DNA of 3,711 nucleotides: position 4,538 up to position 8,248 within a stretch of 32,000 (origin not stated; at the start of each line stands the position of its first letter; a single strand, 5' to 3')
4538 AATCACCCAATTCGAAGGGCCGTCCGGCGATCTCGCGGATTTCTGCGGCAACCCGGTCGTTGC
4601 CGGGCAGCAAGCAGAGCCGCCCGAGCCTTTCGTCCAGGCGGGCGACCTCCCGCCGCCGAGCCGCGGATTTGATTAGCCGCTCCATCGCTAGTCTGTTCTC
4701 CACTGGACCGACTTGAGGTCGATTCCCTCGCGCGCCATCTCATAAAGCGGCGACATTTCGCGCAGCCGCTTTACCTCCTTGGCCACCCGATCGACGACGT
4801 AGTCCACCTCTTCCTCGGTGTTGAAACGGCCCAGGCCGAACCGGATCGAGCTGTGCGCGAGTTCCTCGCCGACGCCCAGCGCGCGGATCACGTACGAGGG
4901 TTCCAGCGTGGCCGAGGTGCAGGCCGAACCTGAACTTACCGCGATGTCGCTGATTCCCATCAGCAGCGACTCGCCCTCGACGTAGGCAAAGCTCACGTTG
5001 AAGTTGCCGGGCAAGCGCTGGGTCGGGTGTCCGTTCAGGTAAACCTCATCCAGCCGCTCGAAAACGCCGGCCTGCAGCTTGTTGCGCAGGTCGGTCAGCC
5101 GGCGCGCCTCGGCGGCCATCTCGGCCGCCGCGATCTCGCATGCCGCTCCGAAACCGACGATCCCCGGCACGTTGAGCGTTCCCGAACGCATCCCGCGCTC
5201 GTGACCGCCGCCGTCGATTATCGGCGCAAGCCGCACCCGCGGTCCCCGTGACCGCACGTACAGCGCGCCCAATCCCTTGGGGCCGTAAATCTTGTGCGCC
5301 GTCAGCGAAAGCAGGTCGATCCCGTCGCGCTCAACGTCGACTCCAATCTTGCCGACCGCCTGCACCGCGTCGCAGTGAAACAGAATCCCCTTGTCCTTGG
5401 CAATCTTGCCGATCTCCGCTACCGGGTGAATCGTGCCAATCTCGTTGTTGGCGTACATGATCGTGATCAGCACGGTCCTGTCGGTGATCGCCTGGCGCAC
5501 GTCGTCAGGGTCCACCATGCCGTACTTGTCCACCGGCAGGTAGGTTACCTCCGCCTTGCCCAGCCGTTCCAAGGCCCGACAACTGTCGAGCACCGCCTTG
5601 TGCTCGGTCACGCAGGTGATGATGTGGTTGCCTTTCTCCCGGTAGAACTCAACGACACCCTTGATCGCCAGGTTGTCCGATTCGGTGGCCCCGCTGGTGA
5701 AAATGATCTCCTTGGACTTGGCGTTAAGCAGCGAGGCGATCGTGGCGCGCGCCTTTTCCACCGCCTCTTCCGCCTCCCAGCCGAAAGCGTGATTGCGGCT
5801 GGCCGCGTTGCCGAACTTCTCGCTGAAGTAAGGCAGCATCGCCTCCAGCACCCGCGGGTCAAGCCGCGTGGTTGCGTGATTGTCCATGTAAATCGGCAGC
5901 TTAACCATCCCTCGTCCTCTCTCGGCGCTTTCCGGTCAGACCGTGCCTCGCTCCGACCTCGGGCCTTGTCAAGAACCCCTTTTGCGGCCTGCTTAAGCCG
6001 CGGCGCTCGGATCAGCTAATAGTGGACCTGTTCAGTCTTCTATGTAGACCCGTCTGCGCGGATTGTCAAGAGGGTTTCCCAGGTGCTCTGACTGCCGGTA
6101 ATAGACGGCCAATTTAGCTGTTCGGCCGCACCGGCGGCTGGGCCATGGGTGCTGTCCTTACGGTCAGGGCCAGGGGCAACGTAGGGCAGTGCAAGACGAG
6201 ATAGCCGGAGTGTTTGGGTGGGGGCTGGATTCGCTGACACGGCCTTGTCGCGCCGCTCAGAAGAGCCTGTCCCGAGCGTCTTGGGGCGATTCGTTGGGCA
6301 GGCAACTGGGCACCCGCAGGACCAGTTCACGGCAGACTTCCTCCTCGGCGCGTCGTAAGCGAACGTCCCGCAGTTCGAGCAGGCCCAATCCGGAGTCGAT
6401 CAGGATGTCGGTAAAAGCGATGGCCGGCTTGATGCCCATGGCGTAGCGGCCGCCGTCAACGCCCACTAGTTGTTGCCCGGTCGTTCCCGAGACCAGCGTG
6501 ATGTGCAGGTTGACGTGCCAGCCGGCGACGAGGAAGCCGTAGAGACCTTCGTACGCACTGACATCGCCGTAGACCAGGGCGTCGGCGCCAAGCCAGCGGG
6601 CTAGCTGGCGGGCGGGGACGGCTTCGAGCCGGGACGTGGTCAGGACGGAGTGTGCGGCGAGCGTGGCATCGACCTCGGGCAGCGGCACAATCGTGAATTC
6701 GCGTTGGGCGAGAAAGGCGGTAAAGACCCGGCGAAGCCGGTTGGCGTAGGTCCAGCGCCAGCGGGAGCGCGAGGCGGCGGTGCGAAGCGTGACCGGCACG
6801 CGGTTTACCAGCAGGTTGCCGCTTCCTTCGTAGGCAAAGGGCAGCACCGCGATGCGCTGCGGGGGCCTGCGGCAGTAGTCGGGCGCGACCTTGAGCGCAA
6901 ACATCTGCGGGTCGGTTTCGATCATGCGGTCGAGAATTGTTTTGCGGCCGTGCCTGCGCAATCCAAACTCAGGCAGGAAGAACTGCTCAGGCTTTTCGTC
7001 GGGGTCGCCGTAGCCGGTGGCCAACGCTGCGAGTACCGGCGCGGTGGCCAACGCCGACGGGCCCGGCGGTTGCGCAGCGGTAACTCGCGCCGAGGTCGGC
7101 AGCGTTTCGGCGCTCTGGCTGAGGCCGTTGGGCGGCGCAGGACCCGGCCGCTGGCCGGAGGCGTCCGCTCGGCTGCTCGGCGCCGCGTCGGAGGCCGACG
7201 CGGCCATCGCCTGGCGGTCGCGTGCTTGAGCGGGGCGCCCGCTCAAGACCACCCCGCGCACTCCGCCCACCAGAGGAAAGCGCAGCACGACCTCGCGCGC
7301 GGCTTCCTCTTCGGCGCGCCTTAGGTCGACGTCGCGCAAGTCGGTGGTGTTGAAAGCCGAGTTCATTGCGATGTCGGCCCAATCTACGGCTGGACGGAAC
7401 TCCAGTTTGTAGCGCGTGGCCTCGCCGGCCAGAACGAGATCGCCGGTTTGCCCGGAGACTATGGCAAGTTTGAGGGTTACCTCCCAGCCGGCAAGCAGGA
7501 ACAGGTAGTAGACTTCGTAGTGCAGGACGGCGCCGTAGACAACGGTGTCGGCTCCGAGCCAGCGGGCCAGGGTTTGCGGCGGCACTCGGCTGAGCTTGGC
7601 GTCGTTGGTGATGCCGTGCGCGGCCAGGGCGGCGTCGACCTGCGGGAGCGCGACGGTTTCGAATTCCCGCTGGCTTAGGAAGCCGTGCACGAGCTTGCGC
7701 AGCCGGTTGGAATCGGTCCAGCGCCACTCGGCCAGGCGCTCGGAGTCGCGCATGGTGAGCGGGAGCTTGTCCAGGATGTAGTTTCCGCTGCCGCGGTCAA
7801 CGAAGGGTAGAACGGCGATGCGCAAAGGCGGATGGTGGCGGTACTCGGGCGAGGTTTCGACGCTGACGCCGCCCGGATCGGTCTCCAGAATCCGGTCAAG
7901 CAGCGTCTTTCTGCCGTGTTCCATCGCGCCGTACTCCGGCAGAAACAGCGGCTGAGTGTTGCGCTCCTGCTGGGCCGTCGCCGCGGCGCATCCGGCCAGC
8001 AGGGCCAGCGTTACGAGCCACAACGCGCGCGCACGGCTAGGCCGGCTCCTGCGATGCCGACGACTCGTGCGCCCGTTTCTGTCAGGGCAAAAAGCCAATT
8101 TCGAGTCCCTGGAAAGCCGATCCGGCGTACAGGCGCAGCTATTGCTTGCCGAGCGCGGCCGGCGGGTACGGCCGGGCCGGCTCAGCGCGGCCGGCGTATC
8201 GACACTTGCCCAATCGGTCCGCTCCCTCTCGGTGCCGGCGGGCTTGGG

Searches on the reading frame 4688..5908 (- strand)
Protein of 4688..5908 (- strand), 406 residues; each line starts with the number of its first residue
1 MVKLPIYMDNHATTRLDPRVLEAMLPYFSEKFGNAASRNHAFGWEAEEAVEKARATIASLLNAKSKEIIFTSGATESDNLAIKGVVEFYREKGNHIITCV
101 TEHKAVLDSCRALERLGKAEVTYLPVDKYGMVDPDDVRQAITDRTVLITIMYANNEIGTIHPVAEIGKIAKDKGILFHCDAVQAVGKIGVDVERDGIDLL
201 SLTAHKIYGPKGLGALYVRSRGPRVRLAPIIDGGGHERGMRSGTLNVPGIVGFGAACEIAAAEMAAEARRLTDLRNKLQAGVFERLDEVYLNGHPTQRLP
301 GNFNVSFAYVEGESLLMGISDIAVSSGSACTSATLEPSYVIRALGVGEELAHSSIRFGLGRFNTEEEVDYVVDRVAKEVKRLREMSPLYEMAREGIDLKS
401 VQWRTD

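Call 4: search_protein_families(library=pfam, proteins=[window:4688-5908:-])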
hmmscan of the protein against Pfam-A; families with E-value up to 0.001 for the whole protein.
window:4688-5908:- (406 aa): 4 families
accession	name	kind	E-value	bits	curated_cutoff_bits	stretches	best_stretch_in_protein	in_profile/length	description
PF00266.25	Aminotran_5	-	6.5e-88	295.6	21.5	1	6-371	1-371/371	Aminotransferase class-V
PF01212.27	Beta_elim_lyase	-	5.2e-08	33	27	1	47-181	31-169/288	Beta-eliminating lyase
PF01041.23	DegT_DnrJ_EryC1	-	5.4e-06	26.3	19.8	1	67-186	41-151/360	DegT/DnrJ/EryC1/StrS aminotransferase family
PF00155.27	Aminotran_1_2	-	1.8e-05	24.5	19.7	1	52-220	46-235/361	Aminotransferase class I and II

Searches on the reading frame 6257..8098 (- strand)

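Call 4: search_protein_families(library=pfam, proteins=[window:6257-8098:-])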
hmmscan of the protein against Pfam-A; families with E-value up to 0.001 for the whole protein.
window:6257-8098:- (613 aa): 1 family
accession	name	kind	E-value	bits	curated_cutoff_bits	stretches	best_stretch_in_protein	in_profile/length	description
PF05643.16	GNA1162-like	-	2.8e-13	50.3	25.9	2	152-229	51-128/185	Putative lipoprotein GNA1162-like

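Call 5: search_protein_families(library=ncbifam, proteins=[window:6257-8098:-], max_evalue=0.001)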
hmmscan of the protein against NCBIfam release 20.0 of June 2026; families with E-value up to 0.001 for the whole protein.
window:6257-8098:- (613 aa): 0 families
